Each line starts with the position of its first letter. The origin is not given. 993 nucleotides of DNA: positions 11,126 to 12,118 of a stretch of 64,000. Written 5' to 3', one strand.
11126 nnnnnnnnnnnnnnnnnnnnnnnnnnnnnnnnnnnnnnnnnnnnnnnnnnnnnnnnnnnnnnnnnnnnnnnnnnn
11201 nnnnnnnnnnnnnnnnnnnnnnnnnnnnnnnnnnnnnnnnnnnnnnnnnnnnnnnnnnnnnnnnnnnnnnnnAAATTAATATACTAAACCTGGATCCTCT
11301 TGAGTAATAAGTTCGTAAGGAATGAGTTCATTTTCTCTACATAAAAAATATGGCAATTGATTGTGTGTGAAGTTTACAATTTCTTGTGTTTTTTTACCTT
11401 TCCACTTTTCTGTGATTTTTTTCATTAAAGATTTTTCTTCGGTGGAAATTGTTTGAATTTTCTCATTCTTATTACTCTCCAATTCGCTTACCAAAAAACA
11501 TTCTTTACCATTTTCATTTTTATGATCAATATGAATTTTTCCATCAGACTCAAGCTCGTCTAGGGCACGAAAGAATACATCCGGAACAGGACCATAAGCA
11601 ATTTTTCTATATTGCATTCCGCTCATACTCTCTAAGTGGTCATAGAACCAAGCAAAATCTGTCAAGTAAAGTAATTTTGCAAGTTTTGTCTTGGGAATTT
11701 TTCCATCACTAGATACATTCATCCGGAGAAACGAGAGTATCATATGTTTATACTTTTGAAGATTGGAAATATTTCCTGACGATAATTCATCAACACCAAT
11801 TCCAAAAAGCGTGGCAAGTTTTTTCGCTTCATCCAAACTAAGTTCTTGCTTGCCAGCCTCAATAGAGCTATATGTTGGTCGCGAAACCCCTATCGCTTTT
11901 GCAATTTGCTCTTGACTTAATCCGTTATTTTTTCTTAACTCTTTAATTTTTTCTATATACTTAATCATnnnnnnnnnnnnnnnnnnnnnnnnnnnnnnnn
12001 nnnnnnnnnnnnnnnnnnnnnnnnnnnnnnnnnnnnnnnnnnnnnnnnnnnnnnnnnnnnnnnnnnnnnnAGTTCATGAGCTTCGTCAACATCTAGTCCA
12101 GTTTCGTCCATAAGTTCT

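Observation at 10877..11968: XRE-HTH–Panacea(DUF4065)-like regulator with a tightly linked unknown 131-aa gene: candidate PanA/PanT-type toxin–antitoxin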

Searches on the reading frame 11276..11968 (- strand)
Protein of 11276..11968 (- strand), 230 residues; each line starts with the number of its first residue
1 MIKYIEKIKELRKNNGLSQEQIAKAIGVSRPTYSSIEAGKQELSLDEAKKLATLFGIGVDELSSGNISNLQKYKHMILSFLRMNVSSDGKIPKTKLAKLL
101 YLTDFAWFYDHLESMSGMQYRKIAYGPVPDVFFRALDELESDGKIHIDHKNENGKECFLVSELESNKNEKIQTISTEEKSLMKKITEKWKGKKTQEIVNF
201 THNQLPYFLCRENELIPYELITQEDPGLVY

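Call 3: search_protein_families(library=pfam, proteins=[window:11276-11968:-], max_evalue=1)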
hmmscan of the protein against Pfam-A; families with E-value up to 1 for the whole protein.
window:11276-11968:- (230 aa): 27 families (the best 25 are shown)
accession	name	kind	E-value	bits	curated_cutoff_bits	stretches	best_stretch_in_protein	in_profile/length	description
PF01381.28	HTH_3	-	6.2e-19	68.2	23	1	8-62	1-55/55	Helix-turn-helix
PF13274.11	SocA_Panacea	-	3.6e-14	54.1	25.7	1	96-204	1-109/113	Antitoxin SocA-like, Panacea domain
PF13560.12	HTH_31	-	1e-11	45.4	27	1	8-62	6-61/64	Helix-turn-helix domain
PF12844.13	HTH_19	-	2.1e-11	44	30.2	1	6-62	2-58/64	Helix-turn-helix domain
PF13443.12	HTH_26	-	9e-06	26.3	22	1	7-62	1-57/63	Cro/C1-type HTH DNA-binding domain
PF20432.4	Xre-like-HTH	-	1.1e-05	26.1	25.8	1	15-52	22-59/63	Antitoxin Xre-like helix-turn-helix domain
PF13412.12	HTH_24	-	1.2e-05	25.2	21.9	1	8-34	9-35/48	Winged helix-turn-helix DNA-binding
PF13744.12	HTH_37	-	6.9e-05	23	27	1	3-44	18-60/80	Helix-turn-helix domain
PF22560.2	GMT-wHTH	-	0.001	19.9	27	1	148-208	3-58/82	GMT-like wHTH domain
PF13384.12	HTH_23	-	0.0017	18.6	24.6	1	11-34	13-35/50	Homeodomain-like domain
PF22665.2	DUF6293_C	-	0.01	16.7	27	0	170-210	6-49/101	DUF6293 C-terminal winged helix domain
PF04545.22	Sigma70_r4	-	0.011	15.6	24.1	1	10-37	14-41/50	Sigma-70, region 4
PF13404.12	HTH_AsnC-type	-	0.017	15.4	27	1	8-32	9-33/42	AsnC-type helix-turn-helix domain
PF13545.12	HTH_Crp_2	-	0.023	15.1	27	1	17-34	23-40/70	Crp-like helix-turn-helix domain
PF01047.28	MarR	-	0.023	15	24.6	1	11-34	12-35/59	MarR family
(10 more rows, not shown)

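Call 4: search_protein_families(library=ncbifam, proteins=[window:11276-11968:-], max_evalue=1)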
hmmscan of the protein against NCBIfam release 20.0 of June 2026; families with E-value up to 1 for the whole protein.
window:11276-11968:- (230 aa): 32 families (the best 25 are shown)
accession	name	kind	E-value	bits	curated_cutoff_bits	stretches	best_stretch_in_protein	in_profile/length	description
NF041951.1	phage_RstR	subfamily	2.5e-13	50.3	80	1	6-69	5-68/108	RstR family transcriptional repressor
TIGR03070.1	couple_hipB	subfamily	5.6e-10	39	71.65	1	8-57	7-56/58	type II toxin-antitoxin system Y4mF family antitoxin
TIGR00270.2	TIGR00270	equivalog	3.9e-06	26.8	110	1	4-64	76-136/159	multiprotein bridging factor aMBF1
NF003162.0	PRK04140.1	equivalog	5.5e-05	22.3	263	1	6-57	129-180/317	transcriptional regulator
NF007408.0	PRK09943.1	equivalog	0.00011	21.9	211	1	6-64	10-68/185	HTH-type transcriptional regulator PuuR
TIGR02607.1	antidote_HigA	equivalog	0.00014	21.7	47.7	1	16-56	20-60/81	HigA family addiction module antitoxin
NF058600.1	TransRegSco1979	equivalog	0.0004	19.5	350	1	6-60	11-65/280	Sco1979 family transcriptional regulator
NF041575.1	antitoxPezA_Strep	equivalog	0.00051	20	290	1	6-55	4-53/158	type II toxin-antitoxin system antitoxin PezA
NF007271.0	PRK09726.1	equivalog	0.00055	19.9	79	1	6-46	15-55/88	type II toxin-antitoxin system antitoxin HipB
TIGR03830.1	CxxCG_CxxCG_HTH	subfamily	0.00064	19.5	61.8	1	6-44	68-106/127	type II TA system antitoxin MqsA family protein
NF048014.1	antitoxin_DarG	equivalog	0.00088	18.6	250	1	67-190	163-281/338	type II toxin-antitoxin system antitoxin DNA ADP-ribosyl glycohydrolase DarG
NF006015.0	PRK08154.1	subfamily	0.0013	18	204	1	6-67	33-94/314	anaerobic benzoate catabolism transcriptional regulator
NF002773.0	PRK02866.1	subfamily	0.002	18.2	150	1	6-61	8-63/147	cyanase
NF041493.1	MobT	equivalog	0.0021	16.9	600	1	8-52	1-45/383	MobT family relaxase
NF047542.1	telomere_Tap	equivalog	0.0024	16.6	600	1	9-48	23-62/695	telomere-associated protein Tap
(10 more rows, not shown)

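Call 7: search_protein_families(library=padloc, proteins=[window:11276-11968:-], max_evalue=1)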
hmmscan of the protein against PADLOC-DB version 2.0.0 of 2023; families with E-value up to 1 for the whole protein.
window:11276-11968:- (230 aa): 19 families
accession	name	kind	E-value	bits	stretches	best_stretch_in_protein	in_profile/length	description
PDLC03665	Control_protein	-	5.1e-12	43.9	1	2-62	7-68/77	control protein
PDLC04142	capH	-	7.7e-11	41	1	6-98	9-74/103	capH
PDLC02926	HTH_VI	-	1.1e-09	36.5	1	6-62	4-60/92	-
PDLC04775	PDC-M69A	-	1.5e-07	29.9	1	6-81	10-82/113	-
PDLC03664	Control_protein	-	2.5e-07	29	1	2-62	12-72/74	control protein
PDLC03951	RmrA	-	1.2e-05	22.5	1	6-104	11-104/400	-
PDLC03954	RmrA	-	3.2e-05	21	1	6-58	13-65/380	-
PDLC03953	RmrA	-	5.2e-05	20.6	1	5-56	7-58/373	-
PDLC03947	RmrA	-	0.00016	18.6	1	6-102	14-106/383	-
PDLC03952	RmrA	-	0.00024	18.1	1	6-53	25-72/395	-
PDLC03949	RmrA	-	0.00045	17.2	1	7-76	6-75/363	-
PDLC02990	DarG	-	0.00058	17.4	1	68-188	159-269/329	-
PDLC03945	RmrA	-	0.00097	16.4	1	6-105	5-104/394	-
PDLC04505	PDC-M19A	-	0.0016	15.9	1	75-211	6-123/294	-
PDLC03671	Control_protein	-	0.0033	15.6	1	6-52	17-63/84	control protein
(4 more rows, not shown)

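Call 8: search_protein_families(library=phrogs, proteins=[window:11276-11968:-], max_evalue=1)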
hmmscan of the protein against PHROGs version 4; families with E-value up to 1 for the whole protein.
window:11276-11968:- (230 aa): 68 families (the best 25 are shown)
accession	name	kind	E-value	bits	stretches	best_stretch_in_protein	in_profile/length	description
phrog_8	-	transcription regulation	1.6e-15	58.4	1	5-66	78-139/346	transcriptional regulator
phrog_3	-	transcription regulation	6.5e-14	53.5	1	3-70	88-155/430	transcriptional repressor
phrog_1373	-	transcription regulation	3.3e-12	47.7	1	5-60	65-120/166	transcriptional regulator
phrog_4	-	transcription regulation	3e-11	43.9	1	5-70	138-199/400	transcriptional repressor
phrog_1281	-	unknown function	6.3e-11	43.3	1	87-213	25-131/195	-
phrog_7241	-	transcription regulation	1.8e-09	38.7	1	7-62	65-120/122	transcriptional regulator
phrog_6831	-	transcription regulation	1.7e-08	35.3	1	6-55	9-58/68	transcriptional regulator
phrog_5823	-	transcription regulation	3.5e-08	34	1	6-73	9-77/404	transcriptional regulator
phrog_2967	-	transcription regulation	4.5e-08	33.9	1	6-65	13-72/225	transcriptional regulator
phrog_2328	-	transcription regulation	1.1e-07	32.7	1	10-66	22-78/128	transcriptional repressor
phrog_1994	-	DNA, RNA and nucleotide metabolism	1.3e-07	32.7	1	6-65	2-61/170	DNA binding protein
phrog_2439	-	transcription regulation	2e-07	31.2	1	6-66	10-70/367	transcriptional regulator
phrog_2339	-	DNA, RNA and nucleotide metabolism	2.8e-07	31.5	1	7-58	29-81/98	HTH DNA binding protein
phrog_296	-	integration and excision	4.8e-07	29.8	1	5-50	229-275/626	DNA transposition protein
phrog_147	-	transcription regulation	6.1e-07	30.8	1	2-52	3-54/100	transcriptional regulator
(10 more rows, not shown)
